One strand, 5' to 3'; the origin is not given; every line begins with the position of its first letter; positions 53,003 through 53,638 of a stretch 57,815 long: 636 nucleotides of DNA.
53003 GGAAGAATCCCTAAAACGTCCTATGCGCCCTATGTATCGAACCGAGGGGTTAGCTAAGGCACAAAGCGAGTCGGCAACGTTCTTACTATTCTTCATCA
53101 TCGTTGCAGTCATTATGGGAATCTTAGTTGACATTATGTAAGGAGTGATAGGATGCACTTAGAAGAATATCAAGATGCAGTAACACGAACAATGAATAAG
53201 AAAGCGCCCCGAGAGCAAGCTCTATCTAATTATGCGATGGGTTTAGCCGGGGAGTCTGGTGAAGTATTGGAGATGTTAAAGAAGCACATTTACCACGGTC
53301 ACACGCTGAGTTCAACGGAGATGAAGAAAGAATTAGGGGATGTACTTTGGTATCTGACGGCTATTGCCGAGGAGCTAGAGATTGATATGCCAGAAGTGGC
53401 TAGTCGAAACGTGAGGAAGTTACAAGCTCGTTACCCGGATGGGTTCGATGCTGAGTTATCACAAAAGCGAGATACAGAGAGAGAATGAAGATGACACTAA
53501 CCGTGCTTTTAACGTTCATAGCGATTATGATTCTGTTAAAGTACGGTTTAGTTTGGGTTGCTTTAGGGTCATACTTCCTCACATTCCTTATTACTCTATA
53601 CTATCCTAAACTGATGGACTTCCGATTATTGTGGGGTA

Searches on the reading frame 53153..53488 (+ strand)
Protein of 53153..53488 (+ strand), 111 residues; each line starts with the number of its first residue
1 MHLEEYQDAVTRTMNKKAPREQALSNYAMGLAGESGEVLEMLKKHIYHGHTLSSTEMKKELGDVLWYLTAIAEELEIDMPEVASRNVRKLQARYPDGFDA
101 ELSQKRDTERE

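Call 99: search_protein_families(library=pfam, proteins=[window:53153-53488:+], max_evalue=0.01)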
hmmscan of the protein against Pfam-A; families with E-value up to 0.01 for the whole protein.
window:53153-53488:+ (111 aa): 2 families
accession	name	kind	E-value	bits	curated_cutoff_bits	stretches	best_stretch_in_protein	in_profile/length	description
PF03819.22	MazG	-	1.1e-13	51.7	22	1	24-98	3-74/74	MazG nucleotide pyrophosphohydrolase domain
PF12643.12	MazG-like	-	0.0042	17.8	27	1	46-94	23-72/85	MazG-like family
